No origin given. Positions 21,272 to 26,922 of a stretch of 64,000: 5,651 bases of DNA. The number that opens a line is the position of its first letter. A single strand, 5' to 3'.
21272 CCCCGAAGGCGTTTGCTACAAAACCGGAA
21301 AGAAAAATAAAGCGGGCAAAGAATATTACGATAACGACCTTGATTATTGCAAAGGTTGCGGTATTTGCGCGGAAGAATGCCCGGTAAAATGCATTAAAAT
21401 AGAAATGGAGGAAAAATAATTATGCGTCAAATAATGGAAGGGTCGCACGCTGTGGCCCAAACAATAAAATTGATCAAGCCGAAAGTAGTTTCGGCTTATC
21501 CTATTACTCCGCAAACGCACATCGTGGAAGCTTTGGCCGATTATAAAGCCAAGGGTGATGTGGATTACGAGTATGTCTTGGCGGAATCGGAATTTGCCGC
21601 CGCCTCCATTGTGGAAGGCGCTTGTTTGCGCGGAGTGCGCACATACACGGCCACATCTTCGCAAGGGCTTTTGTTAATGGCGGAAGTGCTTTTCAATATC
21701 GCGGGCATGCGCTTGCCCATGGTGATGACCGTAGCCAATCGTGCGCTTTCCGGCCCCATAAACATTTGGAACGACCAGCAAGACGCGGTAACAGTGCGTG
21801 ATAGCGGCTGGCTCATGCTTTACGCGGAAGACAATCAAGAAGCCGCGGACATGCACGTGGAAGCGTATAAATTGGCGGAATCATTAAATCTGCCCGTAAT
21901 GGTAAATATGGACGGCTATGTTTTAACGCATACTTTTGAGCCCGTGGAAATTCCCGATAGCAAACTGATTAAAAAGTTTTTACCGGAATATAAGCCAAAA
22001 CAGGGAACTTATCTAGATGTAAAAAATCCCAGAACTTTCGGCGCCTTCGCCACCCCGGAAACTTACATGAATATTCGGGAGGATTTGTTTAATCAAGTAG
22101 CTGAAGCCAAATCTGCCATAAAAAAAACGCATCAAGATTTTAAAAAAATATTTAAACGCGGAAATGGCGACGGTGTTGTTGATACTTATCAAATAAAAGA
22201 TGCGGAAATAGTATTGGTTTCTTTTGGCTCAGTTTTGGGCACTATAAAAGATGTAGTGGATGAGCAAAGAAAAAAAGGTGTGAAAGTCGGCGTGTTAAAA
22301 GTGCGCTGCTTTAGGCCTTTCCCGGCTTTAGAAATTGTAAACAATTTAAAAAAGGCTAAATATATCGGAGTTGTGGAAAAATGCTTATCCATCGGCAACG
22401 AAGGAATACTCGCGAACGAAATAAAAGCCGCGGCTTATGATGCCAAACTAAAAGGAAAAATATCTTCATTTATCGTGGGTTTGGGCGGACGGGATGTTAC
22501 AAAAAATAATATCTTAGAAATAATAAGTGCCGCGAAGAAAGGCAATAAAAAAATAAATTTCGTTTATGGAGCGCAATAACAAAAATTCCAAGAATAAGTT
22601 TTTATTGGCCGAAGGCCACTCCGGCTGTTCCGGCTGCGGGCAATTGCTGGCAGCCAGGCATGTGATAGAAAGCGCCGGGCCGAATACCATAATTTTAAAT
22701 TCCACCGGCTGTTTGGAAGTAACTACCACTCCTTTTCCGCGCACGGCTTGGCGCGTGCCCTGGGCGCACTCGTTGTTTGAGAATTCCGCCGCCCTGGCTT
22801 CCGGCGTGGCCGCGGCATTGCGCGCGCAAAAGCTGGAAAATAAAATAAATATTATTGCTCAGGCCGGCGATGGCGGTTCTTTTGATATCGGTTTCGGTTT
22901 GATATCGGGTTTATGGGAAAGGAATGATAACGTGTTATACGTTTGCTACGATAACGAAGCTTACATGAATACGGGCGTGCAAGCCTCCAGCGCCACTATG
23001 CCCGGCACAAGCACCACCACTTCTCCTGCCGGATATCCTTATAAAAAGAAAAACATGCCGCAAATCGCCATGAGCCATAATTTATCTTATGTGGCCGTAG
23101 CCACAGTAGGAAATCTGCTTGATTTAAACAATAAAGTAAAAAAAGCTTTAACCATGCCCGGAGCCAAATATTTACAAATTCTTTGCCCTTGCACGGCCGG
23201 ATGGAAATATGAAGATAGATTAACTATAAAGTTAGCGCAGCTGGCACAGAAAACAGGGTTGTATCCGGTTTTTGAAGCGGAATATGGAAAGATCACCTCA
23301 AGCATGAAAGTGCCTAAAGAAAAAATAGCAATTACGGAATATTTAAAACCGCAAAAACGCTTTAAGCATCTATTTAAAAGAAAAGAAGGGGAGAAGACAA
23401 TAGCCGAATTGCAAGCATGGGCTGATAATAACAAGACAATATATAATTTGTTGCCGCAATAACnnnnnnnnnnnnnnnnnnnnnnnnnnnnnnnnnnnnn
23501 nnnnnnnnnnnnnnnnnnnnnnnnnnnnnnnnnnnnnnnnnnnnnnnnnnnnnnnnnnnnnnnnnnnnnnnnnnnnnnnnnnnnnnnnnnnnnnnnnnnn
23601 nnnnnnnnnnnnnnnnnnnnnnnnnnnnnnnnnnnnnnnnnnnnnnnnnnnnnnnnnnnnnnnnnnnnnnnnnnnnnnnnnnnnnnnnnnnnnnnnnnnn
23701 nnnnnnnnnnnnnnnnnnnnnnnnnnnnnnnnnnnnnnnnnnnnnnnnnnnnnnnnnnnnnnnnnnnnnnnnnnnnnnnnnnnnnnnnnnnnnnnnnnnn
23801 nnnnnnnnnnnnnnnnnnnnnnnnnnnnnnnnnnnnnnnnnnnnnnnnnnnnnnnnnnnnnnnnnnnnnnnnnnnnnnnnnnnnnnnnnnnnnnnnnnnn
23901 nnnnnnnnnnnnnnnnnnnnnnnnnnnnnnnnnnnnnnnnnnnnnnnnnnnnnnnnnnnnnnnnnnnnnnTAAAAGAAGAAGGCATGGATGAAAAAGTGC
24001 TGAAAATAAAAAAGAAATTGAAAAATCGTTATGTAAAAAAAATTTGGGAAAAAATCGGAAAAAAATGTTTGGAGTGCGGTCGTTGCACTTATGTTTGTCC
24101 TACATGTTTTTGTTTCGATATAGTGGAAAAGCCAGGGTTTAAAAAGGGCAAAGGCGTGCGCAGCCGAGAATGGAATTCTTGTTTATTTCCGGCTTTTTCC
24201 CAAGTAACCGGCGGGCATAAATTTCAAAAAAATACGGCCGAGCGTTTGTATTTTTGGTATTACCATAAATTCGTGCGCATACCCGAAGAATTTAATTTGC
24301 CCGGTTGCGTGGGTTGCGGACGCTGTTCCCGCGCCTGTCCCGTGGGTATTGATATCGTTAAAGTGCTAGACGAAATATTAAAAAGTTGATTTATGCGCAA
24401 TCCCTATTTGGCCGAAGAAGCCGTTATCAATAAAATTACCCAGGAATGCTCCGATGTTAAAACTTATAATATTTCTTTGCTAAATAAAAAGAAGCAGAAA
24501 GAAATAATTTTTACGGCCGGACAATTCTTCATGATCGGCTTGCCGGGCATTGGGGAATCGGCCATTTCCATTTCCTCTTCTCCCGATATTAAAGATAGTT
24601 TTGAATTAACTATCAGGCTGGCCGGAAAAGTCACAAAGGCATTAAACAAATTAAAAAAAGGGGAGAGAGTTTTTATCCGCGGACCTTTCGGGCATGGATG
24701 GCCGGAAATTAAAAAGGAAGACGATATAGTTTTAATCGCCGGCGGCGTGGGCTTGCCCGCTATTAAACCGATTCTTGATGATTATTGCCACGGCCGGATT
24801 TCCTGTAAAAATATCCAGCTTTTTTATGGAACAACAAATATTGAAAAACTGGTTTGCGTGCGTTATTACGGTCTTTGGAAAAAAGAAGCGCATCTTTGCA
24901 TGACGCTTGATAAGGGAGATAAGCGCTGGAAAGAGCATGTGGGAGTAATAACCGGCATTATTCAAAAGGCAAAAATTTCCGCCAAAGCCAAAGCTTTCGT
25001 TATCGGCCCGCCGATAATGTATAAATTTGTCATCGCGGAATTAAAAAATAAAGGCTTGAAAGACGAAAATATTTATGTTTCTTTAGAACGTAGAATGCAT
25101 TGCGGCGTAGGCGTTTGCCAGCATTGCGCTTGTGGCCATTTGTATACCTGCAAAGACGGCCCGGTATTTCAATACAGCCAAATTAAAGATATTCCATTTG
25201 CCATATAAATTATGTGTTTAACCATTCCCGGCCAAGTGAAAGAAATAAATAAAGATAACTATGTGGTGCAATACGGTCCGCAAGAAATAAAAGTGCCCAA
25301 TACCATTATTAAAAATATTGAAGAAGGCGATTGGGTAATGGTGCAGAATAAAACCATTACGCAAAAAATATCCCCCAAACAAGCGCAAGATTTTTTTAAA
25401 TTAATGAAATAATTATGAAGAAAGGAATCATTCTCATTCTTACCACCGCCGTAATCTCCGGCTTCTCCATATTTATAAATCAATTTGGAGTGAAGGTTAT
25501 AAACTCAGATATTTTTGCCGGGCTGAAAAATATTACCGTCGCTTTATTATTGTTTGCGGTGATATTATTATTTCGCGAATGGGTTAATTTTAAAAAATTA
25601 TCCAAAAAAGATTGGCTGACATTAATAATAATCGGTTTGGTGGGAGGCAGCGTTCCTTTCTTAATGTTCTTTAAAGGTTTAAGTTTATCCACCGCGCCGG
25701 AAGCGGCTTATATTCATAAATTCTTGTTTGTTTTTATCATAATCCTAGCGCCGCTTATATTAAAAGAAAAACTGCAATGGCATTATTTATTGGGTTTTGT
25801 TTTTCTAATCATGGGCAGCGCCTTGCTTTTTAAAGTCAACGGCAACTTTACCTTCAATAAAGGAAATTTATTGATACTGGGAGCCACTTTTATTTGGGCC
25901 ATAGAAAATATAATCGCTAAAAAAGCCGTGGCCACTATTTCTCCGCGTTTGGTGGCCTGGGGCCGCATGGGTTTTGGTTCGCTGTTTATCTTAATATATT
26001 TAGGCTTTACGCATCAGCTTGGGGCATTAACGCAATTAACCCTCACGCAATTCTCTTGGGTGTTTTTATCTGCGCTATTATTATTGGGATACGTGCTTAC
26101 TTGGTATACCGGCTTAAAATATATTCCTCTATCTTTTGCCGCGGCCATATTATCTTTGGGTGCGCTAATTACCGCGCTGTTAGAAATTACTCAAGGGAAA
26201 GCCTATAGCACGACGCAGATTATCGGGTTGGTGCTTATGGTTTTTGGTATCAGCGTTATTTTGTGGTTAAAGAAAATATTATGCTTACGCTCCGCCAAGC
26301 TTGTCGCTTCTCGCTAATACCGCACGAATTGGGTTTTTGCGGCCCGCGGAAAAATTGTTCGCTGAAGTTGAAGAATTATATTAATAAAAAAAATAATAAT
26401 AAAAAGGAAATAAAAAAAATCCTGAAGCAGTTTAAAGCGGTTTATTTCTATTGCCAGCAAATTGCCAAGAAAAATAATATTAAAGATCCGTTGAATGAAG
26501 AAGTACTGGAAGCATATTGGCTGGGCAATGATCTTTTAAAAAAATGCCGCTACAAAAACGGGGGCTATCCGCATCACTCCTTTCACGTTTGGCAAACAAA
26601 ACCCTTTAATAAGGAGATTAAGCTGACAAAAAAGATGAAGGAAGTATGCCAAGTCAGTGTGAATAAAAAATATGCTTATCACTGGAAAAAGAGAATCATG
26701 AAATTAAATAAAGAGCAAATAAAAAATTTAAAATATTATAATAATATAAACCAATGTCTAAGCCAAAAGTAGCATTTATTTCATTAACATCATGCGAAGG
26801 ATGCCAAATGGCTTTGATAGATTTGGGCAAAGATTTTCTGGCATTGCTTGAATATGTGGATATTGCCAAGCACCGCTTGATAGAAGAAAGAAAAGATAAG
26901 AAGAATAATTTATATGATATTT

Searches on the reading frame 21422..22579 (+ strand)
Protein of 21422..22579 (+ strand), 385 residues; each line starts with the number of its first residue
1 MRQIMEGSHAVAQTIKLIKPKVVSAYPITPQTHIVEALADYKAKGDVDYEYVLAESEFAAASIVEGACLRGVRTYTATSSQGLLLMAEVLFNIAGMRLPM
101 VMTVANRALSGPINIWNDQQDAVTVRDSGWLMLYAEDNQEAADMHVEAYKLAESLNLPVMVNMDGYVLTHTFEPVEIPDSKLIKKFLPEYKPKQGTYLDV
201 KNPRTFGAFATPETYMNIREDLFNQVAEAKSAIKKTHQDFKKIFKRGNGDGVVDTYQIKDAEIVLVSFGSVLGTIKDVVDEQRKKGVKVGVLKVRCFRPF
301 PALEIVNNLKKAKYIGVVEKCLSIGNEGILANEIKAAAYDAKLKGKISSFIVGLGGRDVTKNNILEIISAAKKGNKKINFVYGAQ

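Call 79: search_protein_families(library=pfam, proteins=[window:21422-22579:+], max_evalue=0.00001)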
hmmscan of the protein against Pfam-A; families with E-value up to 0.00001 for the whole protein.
window:21422-22579:+ (385 aa): 3 families
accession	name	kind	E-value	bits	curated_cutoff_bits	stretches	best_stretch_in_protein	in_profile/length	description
PF01855.24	POR_N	-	9.7e-74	248.4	27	1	16-236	4-229/231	Pyruvate flavodoxin/ferredoxin oxidoreductase, thiamine diP-bdg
PF17147.9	PFOR_II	-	1.9e-29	102.5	27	1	261-364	1-102/102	Pyruvate:ferredoxin oxidoreductase core domain II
PF02780.25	Transketolase_C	-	2.2e-06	28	25.9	1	260-346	9-95/124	Transketolase, C-terminal domain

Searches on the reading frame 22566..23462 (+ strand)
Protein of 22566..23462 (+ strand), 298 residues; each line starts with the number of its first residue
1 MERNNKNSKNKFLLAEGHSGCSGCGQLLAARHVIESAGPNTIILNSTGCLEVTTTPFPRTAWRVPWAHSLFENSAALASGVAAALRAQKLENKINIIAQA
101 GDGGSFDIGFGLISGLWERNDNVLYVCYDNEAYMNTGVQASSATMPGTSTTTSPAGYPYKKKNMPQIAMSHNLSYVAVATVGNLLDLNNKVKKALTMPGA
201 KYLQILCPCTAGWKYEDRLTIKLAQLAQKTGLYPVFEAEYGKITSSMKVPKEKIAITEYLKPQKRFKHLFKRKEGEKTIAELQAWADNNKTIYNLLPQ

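Call 79: search_protein_families(library=pfam, proteins=[window:22566-23462:+], max_evalue=0.00001)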
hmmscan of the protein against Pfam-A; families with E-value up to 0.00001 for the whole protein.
window:22566-23462:+ (298 aa): 1 family
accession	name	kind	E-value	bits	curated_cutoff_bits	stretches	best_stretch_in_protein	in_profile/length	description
PF02775.26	TPP_enzyme_C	-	2.7e-16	60.2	21.9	1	47-202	2-148/151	Thiamine pyrophosphate enzyme, C-terminal TPP binding domain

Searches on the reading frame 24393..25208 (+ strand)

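Call 79: search_protein_families(library=pfam, proteins=[window:24393-25208:+], max_evalue=0.00001)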
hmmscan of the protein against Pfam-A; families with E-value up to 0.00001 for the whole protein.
window:24393-25208:+ (271 aa): 2 families
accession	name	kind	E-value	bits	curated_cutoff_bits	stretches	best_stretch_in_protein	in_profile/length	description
PF10418.14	DHODB_Fe-S_bind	-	5.7e-11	42.4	23.9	1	232-264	1-40/41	Iron-sulfur cluster binding domain of dihydroorotate dehydrogenase B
PF00970.30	FAD_binding_6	-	1.5e-09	38.5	21.1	1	10-101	2-96/99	Oxidoreductase FAD-binding domain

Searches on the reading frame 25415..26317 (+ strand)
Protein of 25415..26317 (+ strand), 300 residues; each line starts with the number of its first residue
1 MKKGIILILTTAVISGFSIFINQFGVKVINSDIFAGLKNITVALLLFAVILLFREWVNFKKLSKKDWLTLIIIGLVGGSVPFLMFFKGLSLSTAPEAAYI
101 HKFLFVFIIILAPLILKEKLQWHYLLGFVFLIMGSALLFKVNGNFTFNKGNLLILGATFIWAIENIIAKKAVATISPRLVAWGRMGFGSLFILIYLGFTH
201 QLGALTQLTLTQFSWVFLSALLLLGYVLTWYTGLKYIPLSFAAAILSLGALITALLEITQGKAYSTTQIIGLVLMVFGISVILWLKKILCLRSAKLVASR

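Call 80: search_protein_families(library=pfam, proteins=[window:25415-26317:+], max_evalue=0.00001)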
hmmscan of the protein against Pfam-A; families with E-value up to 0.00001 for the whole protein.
window:25415-26317:+ (300 aa): 1 family
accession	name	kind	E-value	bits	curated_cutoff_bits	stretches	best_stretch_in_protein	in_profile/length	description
PF00892.27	EamA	-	1e-34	120.2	28.2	2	3-139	2-134/135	EamA-like transporter family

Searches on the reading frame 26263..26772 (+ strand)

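Call 80: search_protein_families(library=pfam, proteins=[window:26263-26772:+], max_evalue=0.00001)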
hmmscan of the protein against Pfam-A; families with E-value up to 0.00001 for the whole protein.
window:26263-26772:+ (169 aa): 1 family
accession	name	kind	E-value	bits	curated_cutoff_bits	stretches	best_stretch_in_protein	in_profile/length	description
PF19927.4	DUF6390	-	6.7e-20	72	25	1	14-95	10-84/244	Family of unknown function (DUF6390)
